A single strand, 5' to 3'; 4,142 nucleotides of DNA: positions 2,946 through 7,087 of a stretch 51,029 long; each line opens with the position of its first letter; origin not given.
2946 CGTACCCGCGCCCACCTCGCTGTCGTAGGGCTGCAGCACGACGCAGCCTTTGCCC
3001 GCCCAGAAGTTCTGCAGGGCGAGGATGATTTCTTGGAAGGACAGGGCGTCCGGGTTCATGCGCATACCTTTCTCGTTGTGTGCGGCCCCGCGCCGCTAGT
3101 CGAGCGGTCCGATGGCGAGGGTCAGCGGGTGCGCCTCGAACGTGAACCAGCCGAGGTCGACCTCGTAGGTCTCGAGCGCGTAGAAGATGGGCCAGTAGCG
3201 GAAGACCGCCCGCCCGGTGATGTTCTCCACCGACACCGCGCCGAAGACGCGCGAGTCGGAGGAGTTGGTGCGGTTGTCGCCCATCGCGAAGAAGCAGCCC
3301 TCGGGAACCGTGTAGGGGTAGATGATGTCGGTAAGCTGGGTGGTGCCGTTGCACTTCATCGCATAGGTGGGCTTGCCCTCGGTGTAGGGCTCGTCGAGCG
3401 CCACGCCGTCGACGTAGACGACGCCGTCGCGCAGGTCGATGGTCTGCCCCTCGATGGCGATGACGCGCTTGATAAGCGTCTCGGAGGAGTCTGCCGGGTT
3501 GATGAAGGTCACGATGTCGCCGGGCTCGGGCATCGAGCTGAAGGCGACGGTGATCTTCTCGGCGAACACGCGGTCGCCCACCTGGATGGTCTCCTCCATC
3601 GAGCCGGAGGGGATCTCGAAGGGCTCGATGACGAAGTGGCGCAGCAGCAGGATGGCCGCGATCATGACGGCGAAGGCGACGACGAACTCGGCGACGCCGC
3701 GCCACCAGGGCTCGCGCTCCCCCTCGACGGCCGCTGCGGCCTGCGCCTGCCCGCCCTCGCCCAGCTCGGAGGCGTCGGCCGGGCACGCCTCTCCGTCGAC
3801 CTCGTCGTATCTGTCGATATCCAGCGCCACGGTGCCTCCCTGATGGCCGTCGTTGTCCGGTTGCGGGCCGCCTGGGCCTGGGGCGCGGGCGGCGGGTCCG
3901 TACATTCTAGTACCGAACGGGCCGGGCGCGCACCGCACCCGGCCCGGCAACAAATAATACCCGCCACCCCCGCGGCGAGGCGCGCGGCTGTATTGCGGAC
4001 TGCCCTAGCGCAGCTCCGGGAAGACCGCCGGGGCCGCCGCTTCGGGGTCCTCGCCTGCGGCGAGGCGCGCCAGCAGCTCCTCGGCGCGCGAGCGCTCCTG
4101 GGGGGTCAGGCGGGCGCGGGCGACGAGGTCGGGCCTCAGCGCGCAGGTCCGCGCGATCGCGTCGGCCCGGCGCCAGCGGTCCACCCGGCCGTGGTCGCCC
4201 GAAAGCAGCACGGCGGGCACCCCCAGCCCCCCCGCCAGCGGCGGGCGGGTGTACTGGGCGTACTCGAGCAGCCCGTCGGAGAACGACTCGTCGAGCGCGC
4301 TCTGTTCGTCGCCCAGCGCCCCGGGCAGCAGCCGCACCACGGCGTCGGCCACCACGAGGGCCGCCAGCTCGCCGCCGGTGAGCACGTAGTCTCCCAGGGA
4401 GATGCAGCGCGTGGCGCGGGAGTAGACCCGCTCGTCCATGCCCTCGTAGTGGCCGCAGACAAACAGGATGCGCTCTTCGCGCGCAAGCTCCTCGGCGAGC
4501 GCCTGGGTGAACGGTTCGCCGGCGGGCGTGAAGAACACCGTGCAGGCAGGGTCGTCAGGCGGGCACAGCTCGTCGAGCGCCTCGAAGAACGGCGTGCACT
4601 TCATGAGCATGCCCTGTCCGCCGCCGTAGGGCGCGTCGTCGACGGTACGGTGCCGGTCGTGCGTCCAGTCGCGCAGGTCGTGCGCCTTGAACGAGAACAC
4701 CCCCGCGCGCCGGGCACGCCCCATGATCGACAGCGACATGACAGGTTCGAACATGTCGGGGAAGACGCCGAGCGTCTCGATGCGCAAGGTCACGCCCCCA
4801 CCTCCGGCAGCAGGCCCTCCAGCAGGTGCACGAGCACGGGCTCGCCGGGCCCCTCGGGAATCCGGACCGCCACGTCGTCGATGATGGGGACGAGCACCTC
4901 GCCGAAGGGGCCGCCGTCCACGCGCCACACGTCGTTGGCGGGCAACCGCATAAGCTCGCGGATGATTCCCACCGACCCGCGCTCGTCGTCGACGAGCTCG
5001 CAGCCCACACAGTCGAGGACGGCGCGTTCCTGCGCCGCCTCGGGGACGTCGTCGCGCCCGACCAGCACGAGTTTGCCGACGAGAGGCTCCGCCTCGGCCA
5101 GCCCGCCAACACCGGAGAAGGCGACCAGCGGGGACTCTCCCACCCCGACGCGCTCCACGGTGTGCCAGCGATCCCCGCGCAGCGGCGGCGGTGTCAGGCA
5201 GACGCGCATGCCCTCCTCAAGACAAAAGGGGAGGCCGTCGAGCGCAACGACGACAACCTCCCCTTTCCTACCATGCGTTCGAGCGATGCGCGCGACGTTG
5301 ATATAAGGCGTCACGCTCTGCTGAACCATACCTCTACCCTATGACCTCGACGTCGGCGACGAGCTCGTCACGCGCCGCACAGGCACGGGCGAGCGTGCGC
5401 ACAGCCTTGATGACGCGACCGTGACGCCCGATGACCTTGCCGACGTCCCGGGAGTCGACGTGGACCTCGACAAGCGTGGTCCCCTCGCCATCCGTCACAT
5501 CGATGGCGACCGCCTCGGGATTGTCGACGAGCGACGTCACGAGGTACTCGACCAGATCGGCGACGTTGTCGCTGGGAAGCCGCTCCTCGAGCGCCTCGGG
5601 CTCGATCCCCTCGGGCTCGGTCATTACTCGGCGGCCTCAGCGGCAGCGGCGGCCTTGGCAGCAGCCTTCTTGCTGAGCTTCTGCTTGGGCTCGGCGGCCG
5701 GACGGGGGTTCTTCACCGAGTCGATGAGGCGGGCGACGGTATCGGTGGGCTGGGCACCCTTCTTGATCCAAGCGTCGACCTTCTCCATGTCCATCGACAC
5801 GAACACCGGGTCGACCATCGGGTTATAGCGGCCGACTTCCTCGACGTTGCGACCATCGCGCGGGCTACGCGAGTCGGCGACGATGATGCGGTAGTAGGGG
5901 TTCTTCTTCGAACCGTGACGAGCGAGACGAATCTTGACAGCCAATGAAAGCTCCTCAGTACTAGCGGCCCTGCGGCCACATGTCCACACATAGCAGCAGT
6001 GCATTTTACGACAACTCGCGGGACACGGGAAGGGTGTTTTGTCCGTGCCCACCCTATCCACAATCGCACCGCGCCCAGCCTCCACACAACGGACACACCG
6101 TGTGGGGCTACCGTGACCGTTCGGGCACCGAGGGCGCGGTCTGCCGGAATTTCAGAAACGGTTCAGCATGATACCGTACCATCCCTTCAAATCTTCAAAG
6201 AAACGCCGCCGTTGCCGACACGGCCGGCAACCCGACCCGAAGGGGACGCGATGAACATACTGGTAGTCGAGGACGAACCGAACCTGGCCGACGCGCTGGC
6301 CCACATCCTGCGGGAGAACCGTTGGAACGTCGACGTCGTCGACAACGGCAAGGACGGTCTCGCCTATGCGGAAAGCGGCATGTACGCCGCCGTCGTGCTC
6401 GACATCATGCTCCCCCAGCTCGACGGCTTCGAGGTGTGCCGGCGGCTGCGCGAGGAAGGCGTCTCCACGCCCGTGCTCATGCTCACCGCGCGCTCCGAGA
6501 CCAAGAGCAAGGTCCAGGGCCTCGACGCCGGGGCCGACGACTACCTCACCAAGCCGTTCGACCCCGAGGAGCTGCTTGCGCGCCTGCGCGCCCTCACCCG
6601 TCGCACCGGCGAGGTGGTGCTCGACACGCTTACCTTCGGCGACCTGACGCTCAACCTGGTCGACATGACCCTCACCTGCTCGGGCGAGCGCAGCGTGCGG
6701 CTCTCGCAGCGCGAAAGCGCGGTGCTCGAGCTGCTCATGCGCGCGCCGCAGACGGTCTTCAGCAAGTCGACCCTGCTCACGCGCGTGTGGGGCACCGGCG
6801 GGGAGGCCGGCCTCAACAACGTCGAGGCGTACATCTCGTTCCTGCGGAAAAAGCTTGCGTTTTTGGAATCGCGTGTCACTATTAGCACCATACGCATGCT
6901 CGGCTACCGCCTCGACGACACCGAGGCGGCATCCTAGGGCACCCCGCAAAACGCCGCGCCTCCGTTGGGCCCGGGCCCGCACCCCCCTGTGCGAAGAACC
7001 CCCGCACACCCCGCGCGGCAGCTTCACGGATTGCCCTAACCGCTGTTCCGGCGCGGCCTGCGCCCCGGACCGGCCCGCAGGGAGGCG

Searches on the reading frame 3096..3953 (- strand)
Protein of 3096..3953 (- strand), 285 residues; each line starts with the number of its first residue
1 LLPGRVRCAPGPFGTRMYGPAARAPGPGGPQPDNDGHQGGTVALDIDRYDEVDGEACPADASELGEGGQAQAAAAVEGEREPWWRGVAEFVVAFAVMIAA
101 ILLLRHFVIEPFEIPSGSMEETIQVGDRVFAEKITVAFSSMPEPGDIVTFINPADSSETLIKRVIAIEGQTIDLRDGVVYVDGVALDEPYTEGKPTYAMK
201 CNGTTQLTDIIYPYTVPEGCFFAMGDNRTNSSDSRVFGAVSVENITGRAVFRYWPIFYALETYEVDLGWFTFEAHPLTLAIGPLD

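Call 11: search_protein_families(library=pfam, proteins=[window:3096-3953:-])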
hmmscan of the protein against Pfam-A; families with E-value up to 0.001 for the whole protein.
window:3096-3953:- (285 aa): 1 family
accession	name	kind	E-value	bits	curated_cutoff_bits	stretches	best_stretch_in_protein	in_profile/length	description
PF10502.14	Peptidase_S26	-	9.9e-47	159.4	22.9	1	88-254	2-168/168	Signal peptidase, peptidase S26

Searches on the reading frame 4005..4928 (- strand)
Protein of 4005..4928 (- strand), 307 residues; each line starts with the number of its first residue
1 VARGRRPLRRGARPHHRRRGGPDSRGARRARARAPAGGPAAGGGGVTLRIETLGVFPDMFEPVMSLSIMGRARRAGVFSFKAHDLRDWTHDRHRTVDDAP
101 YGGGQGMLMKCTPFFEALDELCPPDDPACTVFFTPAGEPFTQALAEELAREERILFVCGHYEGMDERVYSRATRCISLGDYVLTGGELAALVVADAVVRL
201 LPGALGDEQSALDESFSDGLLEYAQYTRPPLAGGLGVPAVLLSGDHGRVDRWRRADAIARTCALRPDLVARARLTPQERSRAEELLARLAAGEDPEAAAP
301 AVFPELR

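Call 11: search_protein_families(library=pfam, proteins=[window:4005-4928:-])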
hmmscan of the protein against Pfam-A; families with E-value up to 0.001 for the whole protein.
window:4005-4928:- (307 aa): 1 family
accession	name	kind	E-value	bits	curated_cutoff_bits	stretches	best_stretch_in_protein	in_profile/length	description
PF01746.26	tRNA_m1G_MT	-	3.1e-56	190.6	27.3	1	69-266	1-195/195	tRNA (Guanine-1)-methyltransferase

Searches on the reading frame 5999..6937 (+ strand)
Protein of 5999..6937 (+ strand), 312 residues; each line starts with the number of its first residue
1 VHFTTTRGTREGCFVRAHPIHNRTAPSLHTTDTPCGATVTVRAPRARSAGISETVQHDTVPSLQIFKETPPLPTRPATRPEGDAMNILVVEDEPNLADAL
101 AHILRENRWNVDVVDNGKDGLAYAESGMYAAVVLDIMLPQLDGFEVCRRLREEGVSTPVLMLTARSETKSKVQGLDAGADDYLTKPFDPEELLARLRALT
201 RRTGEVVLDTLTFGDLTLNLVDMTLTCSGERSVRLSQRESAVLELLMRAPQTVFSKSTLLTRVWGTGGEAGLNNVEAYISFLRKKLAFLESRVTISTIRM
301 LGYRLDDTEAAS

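Call 11: search_protein_families(library=pfam, proteins=[window:5999-6937:+])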
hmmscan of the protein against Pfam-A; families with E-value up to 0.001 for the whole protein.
window:5999-6937:+ (312 aa): 2 families
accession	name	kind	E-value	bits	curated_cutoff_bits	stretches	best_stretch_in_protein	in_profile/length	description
PF00072.30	Response_reg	-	1.1e-30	106.4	30.2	1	87-196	1-110/111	Response regulator receiver domain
PF00486.34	Trans_reg_C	-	2.4e-17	63.2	26.2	1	231-305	2-77/77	Transcriptional regulatory protein, C terminal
